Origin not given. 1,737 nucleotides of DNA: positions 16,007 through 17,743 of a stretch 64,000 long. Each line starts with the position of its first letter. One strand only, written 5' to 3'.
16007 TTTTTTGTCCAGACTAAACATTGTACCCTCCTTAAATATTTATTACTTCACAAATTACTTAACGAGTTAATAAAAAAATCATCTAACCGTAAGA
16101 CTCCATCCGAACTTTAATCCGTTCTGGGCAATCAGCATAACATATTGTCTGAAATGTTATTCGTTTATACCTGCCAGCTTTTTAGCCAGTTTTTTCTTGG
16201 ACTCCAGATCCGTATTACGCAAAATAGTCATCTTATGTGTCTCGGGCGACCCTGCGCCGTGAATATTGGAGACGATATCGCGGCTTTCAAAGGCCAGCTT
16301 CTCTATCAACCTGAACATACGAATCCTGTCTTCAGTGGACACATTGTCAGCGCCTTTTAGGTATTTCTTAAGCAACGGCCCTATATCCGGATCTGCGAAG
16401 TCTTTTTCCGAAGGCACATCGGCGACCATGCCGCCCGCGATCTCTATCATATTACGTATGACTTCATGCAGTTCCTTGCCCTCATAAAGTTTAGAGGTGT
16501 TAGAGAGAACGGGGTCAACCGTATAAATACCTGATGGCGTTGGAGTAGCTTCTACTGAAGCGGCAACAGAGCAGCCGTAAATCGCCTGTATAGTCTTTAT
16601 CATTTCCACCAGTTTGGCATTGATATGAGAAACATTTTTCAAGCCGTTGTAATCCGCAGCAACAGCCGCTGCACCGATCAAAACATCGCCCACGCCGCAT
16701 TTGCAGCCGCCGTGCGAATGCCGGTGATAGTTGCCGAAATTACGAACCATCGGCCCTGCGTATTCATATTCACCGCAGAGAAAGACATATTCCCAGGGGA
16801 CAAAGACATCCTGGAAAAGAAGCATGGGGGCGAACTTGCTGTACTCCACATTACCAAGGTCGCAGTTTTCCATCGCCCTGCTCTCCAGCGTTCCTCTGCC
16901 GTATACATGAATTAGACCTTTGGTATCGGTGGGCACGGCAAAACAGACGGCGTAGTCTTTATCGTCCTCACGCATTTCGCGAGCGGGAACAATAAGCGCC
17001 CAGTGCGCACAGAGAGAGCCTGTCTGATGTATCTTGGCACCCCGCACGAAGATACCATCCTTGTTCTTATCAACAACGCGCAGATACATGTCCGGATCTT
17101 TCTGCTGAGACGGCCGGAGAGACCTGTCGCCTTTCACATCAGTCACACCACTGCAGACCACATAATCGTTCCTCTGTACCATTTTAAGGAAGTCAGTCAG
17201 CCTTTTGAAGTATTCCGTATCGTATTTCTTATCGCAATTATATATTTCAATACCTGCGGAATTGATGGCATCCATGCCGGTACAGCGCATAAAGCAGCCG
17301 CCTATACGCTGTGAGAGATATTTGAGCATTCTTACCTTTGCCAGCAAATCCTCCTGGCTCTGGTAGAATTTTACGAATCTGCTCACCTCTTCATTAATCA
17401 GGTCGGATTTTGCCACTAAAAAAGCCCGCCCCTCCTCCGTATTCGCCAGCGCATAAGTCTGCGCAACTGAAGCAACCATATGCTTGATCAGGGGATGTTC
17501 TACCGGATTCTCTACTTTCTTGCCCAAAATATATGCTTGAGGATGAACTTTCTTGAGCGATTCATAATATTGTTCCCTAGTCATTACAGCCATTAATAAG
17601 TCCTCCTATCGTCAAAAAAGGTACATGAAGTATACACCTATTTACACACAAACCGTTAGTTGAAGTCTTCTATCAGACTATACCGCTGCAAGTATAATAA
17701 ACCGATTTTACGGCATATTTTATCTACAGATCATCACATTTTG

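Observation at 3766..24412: Candidate undescribed anaerobic catabolic pathway (hydroxyaromatic or heterocyclic substrate) beside tRNA-Arg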

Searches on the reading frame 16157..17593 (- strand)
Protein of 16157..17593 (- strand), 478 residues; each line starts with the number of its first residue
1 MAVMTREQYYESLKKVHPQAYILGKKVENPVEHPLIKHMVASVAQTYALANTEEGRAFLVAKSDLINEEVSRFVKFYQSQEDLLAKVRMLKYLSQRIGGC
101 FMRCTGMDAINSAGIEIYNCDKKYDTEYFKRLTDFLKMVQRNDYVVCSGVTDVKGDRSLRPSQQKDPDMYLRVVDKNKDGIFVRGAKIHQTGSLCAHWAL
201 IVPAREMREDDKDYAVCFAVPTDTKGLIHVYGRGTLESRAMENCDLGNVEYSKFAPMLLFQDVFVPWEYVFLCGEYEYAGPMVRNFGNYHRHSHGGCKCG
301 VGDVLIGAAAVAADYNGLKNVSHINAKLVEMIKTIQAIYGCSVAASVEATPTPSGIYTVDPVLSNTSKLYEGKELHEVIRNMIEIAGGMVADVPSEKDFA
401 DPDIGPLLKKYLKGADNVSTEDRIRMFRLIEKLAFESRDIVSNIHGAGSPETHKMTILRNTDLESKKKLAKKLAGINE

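Call 5: search_protein_families(library=pfam, proteins=[window:16157-17593:-])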
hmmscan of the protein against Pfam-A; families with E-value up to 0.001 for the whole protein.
window:16157-17593:- (478 aa): 3 families
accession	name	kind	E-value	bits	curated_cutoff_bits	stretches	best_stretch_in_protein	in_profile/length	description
PF11794.13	HpaB_N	-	2.6e-85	286.7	35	1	5-272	1-270/270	4-hydroxyphenylacetate 3-hydroxylase N terminal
PF03241.18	HpaB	-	4e-63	212.6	25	1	280-475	2-202/202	4-hydroxyphenylacetate 3-hydroxylase C terminal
PF02770.24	Acyl-CoA_dh_M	-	0.00051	20.6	33.3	1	174-229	21-75/97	Acyl-CoA dehydrogenase, middle domain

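Call 6: search_protein_families(library=ncbifam, proteins=[window:16157-17593:-], max_evalue=0.00001)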
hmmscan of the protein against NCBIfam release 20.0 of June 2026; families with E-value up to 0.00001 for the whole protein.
window:16157-17593:- (478 aa): 2 families
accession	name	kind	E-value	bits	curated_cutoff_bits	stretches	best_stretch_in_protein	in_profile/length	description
TIGR02309.1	HpaB-1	equivalog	1.6e-48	166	480.2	1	5-465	3-465/477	4-hydroxyphenylacetate 3-monooxygenase, oxygenase component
TIGR02310.1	HpaB-2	equivalog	5.6e-27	94.6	885.2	1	4-462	13-476/519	4-hydroxyphenylacetate 3-monooxygenase, oxygenase component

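Call 9: search_solved_structures(query=window:16157-17593:-, max_evalue=1e-10, show_alignments=1)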
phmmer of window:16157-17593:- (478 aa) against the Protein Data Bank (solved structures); distinct sequences matched with E-value up to 1e-10: 15.
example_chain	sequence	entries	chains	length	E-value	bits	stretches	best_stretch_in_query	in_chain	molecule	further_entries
1u8v_A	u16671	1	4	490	2e-135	455.3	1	3-476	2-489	Gamma-aminobutyrate metabolism dehydratase/isomerase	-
6vjr_A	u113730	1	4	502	2e-125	422.3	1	5-477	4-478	Vinylacetyl-CoA Delta-isomerase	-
2yyg_A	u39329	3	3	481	1.9e-40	142.1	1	5-432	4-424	4-hydroxyphenylacetate-3-hydroxylase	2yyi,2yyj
2yyk_A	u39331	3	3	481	5.2e-40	140.7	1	5-432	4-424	4-hydroxyphenylacetate-3-hydroxylase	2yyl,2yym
9lft_A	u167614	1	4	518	1.3e-25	93.3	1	5-434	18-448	4-Hydroxyphenylacetate-3-monooxygenase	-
4oo2_A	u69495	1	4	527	3.7e-23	85.1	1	4-430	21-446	Chlorophenol-4-monooxygenase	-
6b1b_A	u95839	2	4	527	2.5e-21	79.1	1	4-461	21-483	4-hydroxyphenylacetate 3-monooxygenase, oxygenase subunit | 4-hydroxyphenylacetate 3-monooxygenase oxygenase component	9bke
6qyh_A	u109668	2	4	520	5.8e-21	77.9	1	4-461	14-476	4-hydroxyphenylacetate 3-monooxygenase oxygenase component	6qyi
6eb0_A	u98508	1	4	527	6.1e-21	77.8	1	4-461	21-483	4-hydroxyphenylacetate 3-monooxygenase, oxygenase subunit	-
7dbw_C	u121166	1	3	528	9.7e-20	73.9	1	5-432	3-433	4-hydroxyphenylacetate 3-hydroxylase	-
9j9j_A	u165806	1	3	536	1e-19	73.8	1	5-432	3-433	4-nitrophenol 4-monooxygenase/4-nitrocatechol 2-monooxygenase, oxygenase component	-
3hwc_A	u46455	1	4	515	9.5e-19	70.6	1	5-433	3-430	Chlorophenol-4-monooxygenase component 2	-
4g5e_A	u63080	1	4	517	2e-18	69.6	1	4-434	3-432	2,4,6-Trichlorophenol 4-monooxygenase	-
7e8q_A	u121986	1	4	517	4.8e-17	65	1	129-448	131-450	Chlorophenol monooxygenase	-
6jhm_A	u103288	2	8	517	7.1e-17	64.4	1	129-435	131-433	Chlorophenol monooxygenase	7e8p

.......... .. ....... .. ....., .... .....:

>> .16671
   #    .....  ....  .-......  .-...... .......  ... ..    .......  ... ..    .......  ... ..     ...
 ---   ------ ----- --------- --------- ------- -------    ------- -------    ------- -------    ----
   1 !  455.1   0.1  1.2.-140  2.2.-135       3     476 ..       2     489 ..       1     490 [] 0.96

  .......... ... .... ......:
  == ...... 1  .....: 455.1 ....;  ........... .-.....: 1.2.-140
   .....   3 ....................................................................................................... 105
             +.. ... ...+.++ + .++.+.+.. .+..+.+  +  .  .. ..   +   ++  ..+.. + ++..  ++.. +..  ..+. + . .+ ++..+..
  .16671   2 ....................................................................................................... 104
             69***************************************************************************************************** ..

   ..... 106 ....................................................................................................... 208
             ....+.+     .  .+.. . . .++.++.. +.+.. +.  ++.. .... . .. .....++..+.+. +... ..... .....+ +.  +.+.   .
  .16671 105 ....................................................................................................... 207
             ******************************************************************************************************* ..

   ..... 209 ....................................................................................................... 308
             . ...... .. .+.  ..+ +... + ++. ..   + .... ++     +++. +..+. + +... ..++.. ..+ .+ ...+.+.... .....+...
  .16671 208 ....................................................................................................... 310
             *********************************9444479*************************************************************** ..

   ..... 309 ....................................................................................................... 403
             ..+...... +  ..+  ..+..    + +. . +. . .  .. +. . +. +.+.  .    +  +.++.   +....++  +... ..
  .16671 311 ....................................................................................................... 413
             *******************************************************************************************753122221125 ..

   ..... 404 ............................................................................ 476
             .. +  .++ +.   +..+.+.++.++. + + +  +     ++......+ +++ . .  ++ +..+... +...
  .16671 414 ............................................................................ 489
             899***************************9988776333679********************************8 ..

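Call 19: find_homologous_proteins(query=window:16157-17593:-, max_evalue=1e-40)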
Query window:16157-17593:- (478 aa): 7962 proteins with E <= 1e-40 among 8000 candidates; the best 120 are listed.
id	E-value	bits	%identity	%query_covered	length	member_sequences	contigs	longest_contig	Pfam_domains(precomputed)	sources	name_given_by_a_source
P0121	0.0e+0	1096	100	100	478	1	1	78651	PF03241.19,PF11794.14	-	-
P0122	0.0e+0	1020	91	100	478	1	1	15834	PF03241.19,PF11794.14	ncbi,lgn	-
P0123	3.4e-298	1007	89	100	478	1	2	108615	PF03241.19,PF11794.14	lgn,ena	-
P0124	4.8e-270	914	81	100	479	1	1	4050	PF03241.19,PF11794.14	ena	-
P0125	1.3e-269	913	82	100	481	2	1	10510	PF03241.19,PF11794.14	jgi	jgi:4-hydroxybutyryl-CoA dehydratase/vinylacetyl-CoA-Delta-isomerase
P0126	2.4e-269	912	82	100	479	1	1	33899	PF03241.19,PF11794.14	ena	-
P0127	1.2e-268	909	81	100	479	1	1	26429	PF03241.19,PF11794.14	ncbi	ncbi:4-hydroxyphenylacetate 3-hydroxylase N-terminal domain-containing protein [Chloroflexota bacter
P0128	1.5e-268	909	80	100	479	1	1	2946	PF03241.19,PF11794.14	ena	-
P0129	1.8e-268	909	81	100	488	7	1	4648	PF03241.19,PF11794.14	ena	-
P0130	1.5e-267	906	80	100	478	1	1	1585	PF03241.19,PF11794.14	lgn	-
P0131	1.7e-267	906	81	100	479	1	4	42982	PF03241.19,PF11794.14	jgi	-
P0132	5.5e-267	904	81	100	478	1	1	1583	PF03241.19,PF11794.14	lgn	-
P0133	1.2e-266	903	81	100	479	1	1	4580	PF03241.19,PF11794.14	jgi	jgi:4-hydroxybutyryl-CoA dehydratase/vinylacetyl-CoA-Delta-isomerase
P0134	1.9e-266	902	81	100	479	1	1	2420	PF03241.19,PF11794.14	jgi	jgi:4-hydroxybutyryl-CoA dehydratase/vinylacetyl-CoA-Delta-isomerase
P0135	2.5e-266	902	81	100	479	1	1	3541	PF03241.19,PF11794.14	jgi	jgi:4-hydroxybutyryl-CoA dehydratase/vinylacetyl-CoA-Delta-isomerase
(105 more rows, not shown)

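Call 20: find_related_loci(query=window:16157-17593:-, collection=genome_contigs, flank=10000)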
Query window:16157-17593:- (478 aa) in genome_contigs; peptide patterns used: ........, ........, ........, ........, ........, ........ (x = any residue, [..] = any of these).
123 stretches matched a pattern; 56 encode a relative of the query (tblastn E <= 1e-3); 56 distinct loci.
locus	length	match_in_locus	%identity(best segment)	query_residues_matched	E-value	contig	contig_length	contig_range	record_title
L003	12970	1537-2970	78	1-478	0e+0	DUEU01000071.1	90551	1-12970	MAG TPA_asm: Dehalococcoidia bacterium isolate W111 Contig71, whole genome shotgun sequence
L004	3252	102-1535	79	1-478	0e+0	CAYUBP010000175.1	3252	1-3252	MAG TPA_asm: uncultured Dehalococcoidales bacterium isolate binchicken_co43_161 genome assembly, contig: NODE_49302_leng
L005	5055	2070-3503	80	1-478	0e+0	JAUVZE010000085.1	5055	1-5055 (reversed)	MAG: Dehalococcoidia bacterium isolate CSMAG_1260 CSMAG_1260_k141_219235_length_5055_cov_34.1258, whole genome shotgun s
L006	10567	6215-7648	79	1-478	0e+0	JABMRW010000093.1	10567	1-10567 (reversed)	MAG: Deltaproteobacteria bacterium isolate bin.571 k141_5071554, whole genome shotgun sequence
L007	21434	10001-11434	80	1-478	0e+0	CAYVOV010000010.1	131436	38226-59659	MAG TPA_asm: uncultured Dehalococcoidales bacterium isolate binchicken_co178_22 genome assembly, contig: NODE_250_length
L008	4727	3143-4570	79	1-476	0e+0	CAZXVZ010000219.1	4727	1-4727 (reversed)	MAG TPA_asm: uncultured Syntrophus sp. isolate binchicken_co43_22 genome assembly, contig: NODE_30819_length_4727_cov_9.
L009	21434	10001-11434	78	1-478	0e+0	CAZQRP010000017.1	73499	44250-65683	MAG TPA_asm: uncultured Dehalococcoidales bacterium isolate binchicken_co178_251 genome assembly, contig: NODE_687_lengt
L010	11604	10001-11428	77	1-476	0e+0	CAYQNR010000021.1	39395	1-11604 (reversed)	MAG TPA_asm: uncultured Desulfobacteraceae bacterium isolate binchicken_co100_362 genome assembly, contig: NODE_1438_len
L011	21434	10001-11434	77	1-478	0e+0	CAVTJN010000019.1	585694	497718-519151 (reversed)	MAG: uncultured Chloroflexia bacterium isolate MFD05942.bin.1.364 genome assembly, contig: contig_777, whole genome shot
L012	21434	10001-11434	78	1-478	0e+0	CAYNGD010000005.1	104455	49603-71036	MAG TPA_asm: uncultured Dehalococcoidales bacterium isolate binchicken_co178_75 genome assembly, contig: NODE_388_length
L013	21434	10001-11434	77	1-478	0e+0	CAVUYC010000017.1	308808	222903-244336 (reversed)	MAG: uncultured Chloroflexia bacterium isolate MFD05942.bin.2.118 genome assembly, contig: contig_2418, whole genome sho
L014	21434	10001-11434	76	1-478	0e+0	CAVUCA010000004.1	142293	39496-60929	MAG: uncultured Chloroflexia bacterium isolate MFD00905.bin.2.93 genome assembly, contig: contig_35787, whole genome sho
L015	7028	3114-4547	76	1-478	0e+0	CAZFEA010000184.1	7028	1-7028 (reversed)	MAG TPA_asm: uncultured Dehalococcoidia bacterium isolate binchicken_co213_710 genome assembly, contig: NODE_21769_lengt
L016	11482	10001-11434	72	1-478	0e+0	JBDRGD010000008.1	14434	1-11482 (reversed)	MAG: Chloroflexota bacterium isolate MEGAHIT-group-1.411 k141_9747509, whole genome shotgun sequence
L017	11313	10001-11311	77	1-437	0e+0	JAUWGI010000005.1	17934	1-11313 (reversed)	MAG: Deltaproteobacteria bacterium isolate CSMAG_2238 CSMAG_2238_k141_1600604_length_17934_cov_10.2962, whole genome sho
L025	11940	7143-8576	80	1-478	0e+0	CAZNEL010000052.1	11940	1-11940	MAG TPA_asm: uncultured Dehalococcoidales bacterium isolate SRP178699_co1_635 genome assembly, contig: NODE_7224_length_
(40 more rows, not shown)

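Call 31: find_encoding_contigs(protein=P0122, flank=10000, max_places=2)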
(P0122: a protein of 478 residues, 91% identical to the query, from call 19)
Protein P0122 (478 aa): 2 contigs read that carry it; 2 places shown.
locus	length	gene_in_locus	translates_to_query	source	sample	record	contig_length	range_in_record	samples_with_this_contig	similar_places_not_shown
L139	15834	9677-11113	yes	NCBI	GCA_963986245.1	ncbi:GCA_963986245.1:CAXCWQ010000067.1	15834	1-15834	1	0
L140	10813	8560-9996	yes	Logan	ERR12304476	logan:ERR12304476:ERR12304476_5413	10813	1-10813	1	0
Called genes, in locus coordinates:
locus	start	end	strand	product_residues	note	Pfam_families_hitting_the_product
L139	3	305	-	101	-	?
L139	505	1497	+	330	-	PF00389:2-Hacid_dh (weak), PF02826:2-Hacid_dh_C, PF03446:NAD_binding_2 (weak), PF03807:F420_oxidored (weak)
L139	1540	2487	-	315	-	PF00070:Pyr_redox (faint), PF01210:NAD_Gly3P_dh_N (weak), PF02558:ApbA, PF07992:Pyr_redox_2 (faint), PF08546:ApbA_C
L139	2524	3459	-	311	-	PF01047:MarR (weak), PF13404:HTH_AsnC-type, PF13412:HTH_24, PF01037:AsnC_trans_reg, PF13404:HTH_AsnC-type, PF13412:HTH_24, PF01037:AsnC_trans_reg (weak), PF22482:AsnC_trans_reg_3 (weak), +5 more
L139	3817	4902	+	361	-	PF03480:DctP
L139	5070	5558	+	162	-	PF04290:DctQ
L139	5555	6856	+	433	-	PF06808:DctM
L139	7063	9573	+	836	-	PF21423:AhtL-like_1st, PF00384:Molybdopterin, PF01568:Molydop_binding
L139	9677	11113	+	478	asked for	PF11794:HpaB_N, PF03241:HpaB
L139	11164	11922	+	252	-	PF00106:adh_short, PF01488:Shikimate_DH (weak), PF03807:F420_oxidored (faint), PF08659:KR, PF23441:SDR (faint), PF03435:Sacchrp_dh_NADP (weak), PF13561:adh_short_C2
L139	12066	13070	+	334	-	PF00389:2-Hacid_dh, PF02826:2-Hacid_dh_C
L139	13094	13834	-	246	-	PF00498:FHA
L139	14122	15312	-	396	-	PF13433:Peripla_BP_5 (weak), PF13458:Peripla_BP_6, PF01094:ANF_receptor (faint)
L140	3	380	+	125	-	?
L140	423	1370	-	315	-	PF00070:Pyr_redox (faint), PF01210:NAD_Gly3P_dh_N (weak), PF02558:ApbA, PF07992:Pyr_redox_2 (faint), PF08546:ApbA_C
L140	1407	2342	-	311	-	PF01047:MarR (weak), PF13404:HTH_AsnC-type, PF13412:HTH_24, PF01037:AsnC_trans_reg, PF13404:HTH_AsnC-type, PF13412:HTH_24, PF01037:AsnC_trans_reg (weak), PF22482:AsnC_trans_reg_3 (weak), +5 more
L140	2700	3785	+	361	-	PF03480:DctP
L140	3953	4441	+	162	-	PF04290:DctQ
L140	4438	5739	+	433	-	PF06808:DctM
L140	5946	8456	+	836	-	PF21423:AhtL-like_1st, PF00384:Molybdopterin, PF01568:Molydop_binding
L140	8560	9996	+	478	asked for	PF11794:HpaB_N, PF03241:HpaB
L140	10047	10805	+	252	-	PF00106:adh_short, PF01488:Shikimate_DH (weak), PF03807:F420_oxidored (faint), PF08659:KR, PF23441:SDR (faint), PF03435:Sacchrp_dh_NADP (weak), PF13561:adh_short_C2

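Call 40: find_encoding_contigs(protein=P0126, flank=10000, max_places=1)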
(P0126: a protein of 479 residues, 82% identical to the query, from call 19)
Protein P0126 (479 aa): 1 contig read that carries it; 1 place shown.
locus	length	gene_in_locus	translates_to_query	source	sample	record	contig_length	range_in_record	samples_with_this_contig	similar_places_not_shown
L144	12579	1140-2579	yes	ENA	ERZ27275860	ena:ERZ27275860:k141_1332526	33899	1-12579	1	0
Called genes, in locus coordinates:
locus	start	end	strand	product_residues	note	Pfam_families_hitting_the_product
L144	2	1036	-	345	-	?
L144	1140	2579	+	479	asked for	PF11794:HpaB_N, PF03241:HpaB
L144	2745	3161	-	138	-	-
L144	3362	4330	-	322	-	PF03372:Exo_endo_phos, PF19580:Exo_endo_phos_3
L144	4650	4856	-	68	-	PF07311:Dodecin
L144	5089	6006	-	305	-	PF00890:FAD_binding_2 (weak), PF01266:DAO (faint), PF01494:FAD_binding_3 (faint), PF01946:Thi4 (faint), PF07992:Pyr_redox_2, PF12831:FAD_oxidored, PF13738:Pyr_redox_3, PF00070:Pyr_redox, +1 more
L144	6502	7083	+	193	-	PF12728:HTH_17, PF00072:Response_reg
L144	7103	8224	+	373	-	PF09084:NMT1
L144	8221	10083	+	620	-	PF02743:dCache_1, PF00672:HAMP, PF00512:HisKA, PF02518:HATPase_c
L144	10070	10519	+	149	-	PF00072:Response_reg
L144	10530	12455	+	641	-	PF00072:Response_reg, PF00989:PAS, PF13188:PAS_8 (weak), PF08447:PAS_3, PF13426:PAS_9, PF00512:HisKA, PF02518:HATPase_c, PF00072:Response_reg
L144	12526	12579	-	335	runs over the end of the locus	PF02899:Phage_int_SAM_1, PF13102:Phage_int_SAM_5 (weak), PF13495:Phage_int_SAM_4 (weak), PF00589:Phage_integrase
